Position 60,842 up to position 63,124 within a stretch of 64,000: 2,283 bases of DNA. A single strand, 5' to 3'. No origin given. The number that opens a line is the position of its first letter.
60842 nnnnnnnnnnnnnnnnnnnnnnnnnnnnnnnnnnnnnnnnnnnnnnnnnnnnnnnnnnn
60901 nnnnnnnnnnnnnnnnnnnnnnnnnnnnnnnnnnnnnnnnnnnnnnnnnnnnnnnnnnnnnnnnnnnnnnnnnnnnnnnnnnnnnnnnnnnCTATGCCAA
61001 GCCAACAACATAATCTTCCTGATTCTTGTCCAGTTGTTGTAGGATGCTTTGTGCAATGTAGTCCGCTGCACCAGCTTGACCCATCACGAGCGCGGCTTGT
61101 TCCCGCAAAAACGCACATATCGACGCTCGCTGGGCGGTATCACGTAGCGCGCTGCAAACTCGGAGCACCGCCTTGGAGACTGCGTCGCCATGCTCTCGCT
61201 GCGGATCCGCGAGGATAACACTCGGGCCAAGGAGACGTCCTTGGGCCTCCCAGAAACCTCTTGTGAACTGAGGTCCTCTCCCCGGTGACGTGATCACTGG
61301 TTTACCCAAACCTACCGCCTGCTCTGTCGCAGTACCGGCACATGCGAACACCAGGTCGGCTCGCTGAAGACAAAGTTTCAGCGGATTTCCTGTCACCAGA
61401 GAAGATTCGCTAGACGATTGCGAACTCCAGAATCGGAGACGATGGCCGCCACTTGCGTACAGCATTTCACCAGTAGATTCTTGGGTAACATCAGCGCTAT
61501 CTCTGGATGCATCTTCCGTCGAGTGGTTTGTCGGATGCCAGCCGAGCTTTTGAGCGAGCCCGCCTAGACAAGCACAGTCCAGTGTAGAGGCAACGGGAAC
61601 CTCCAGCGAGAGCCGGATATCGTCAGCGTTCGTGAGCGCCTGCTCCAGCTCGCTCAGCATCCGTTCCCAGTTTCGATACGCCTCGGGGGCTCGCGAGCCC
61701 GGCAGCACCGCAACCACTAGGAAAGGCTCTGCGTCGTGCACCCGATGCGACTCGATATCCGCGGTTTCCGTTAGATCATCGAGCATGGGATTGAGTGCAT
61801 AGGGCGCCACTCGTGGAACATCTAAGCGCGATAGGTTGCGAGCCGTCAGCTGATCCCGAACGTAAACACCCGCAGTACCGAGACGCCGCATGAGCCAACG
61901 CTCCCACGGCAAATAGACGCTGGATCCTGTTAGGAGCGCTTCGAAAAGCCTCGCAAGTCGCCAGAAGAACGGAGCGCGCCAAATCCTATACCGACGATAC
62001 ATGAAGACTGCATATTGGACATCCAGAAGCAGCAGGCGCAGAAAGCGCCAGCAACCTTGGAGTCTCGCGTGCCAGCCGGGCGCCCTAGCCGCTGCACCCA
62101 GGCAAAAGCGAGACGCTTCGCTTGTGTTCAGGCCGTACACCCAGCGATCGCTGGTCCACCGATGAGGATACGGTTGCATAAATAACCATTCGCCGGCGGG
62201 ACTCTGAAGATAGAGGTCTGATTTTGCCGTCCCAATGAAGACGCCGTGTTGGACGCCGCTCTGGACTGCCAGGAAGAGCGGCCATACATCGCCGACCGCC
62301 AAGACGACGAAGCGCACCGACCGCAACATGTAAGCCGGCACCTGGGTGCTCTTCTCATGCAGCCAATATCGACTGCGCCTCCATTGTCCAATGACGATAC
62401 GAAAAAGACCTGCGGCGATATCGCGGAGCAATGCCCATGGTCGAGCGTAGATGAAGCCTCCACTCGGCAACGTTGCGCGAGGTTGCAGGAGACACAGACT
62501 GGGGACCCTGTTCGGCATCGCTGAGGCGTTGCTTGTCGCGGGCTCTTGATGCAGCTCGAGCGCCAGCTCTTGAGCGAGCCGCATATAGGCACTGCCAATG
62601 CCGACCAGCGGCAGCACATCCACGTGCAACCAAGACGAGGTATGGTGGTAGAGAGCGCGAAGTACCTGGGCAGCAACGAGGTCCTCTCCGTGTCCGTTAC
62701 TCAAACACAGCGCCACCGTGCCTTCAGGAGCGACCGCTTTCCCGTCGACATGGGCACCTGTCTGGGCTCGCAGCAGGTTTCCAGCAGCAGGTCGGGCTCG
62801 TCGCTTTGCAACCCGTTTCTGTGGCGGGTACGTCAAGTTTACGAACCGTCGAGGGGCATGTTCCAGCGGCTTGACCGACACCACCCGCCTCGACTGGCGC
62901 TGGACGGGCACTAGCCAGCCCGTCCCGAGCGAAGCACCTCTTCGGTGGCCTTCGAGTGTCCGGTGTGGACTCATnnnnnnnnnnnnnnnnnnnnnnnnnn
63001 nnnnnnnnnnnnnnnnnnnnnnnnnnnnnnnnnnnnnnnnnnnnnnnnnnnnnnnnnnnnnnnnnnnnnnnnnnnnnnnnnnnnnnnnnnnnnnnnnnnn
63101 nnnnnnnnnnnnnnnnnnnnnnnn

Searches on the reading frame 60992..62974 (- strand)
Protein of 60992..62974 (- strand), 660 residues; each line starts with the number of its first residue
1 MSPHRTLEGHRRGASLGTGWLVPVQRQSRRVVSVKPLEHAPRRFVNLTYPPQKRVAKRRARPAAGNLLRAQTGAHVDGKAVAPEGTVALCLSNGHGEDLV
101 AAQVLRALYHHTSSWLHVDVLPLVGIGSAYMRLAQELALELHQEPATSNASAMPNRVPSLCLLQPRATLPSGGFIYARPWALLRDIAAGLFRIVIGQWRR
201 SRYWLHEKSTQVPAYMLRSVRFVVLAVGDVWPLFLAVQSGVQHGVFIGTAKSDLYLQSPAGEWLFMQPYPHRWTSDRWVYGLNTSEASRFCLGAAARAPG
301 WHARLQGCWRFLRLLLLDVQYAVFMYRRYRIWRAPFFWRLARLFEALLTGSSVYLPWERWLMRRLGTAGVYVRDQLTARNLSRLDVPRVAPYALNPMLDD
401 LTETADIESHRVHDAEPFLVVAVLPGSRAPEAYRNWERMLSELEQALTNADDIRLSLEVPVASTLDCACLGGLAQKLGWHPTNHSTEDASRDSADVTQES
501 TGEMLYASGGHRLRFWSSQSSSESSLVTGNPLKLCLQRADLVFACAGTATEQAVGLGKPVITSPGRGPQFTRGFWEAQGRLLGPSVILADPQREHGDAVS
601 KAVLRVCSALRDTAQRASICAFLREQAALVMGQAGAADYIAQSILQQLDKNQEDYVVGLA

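Call 14: search_protein_families(library=pfam, proteins=[window:60992-62974:-], max_evalue=0.001)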
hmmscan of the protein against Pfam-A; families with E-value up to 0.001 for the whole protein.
window:60992-62974:- (660 aa): 0 families

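Call 74: find_homologous_proteins(query=window:60995-62974:-, max_evalue=1e-30)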
Query window:60995-62974:- (660 aa): 1298 proteins with E <= 1e-30 among 8000 candidates; the best 120 are listed.
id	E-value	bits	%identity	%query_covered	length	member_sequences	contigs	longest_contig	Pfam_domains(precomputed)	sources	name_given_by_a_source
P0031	0.0e+0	1497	99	100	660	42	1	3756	-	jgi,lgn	-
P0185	2.0e-198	679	57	86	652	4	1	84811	-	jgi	jgi:uncharacterized protein (TIGR03492 family)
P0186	2.7e-194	665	55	88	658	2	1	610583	-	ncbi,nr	ncbi:hypothetical protein CCYA_CCYA10G2782 [Cyanidiococcus yangmingshanensis]|nr:hypothetical protei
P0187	1.5e-60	223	39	46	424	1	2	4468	-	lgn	-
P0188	4.7e-59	218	37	45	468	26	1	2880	-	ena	-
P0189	5.4e-59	218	35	46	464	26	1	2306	-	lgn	-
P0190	1.5e-58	217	33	85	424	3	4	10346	-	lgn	-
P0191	1.7e-58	217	35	47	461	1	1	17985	-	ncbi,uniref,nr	ncbi:lipid-A-disaccharide synthase-related protein [Tychonema sp. LEGE 07203]|uniref:lipid-A-disacch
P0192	3.4e-58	216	31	86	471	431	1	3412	-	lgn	-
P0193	4.2e-58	215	41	45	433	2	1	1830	-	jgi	-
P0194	4.3e-58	215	37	45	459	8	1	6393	-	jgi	jgi:uncharacterized protein (TIGR03492 family)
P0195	5.2e-58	215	37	45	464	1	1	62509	-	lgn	-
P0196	5.6e-58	215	36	45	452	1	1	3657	-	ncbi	ncbi:MAG: lipid-A-disaccharide synthase-related protein [Microcoleus sp.]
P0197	6.9e-58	215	36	47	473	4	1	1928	-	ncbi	-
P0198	1.0e-57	214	36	45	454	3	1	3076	PF02684.22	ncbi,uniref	ncbi:lipid-A-disaccharide synthase-related protein [Microcoleus sp. herbarium12]|uniref:lipid-A-disa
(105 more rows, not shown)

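Call 75: find_encoding_contigs(protein=P0186, flank=8000, max_places=2)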
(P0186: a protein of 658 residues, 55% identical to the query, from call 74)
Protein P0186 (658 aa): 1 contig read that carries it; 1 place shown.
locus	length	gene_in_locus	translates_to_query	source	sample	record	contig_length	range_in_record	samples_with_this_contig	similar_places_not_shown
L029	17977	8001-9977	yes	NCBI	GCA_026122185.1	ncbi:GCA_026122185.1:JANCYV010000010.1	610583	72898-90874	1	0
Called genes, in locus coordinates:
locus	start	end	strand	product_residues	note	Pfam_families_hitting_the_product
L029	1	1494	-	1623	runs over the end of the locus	PF04857:CAF1, PF26180:PAP-OAS1 (weak)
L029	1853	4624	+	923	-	PF09742:Dymeclin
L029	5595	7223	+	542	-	PF01487:DHquinase_I, PF03435:Sacchrp_dh_NADP (faint), PF08501:Shikimate_dh_N, PF01488:Shikimate_DH (weak), PF18317:SDH_C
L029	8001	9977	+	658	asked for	-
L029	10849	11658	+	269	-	PF07798:CCDC90-like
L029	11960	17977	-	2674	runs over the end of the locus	-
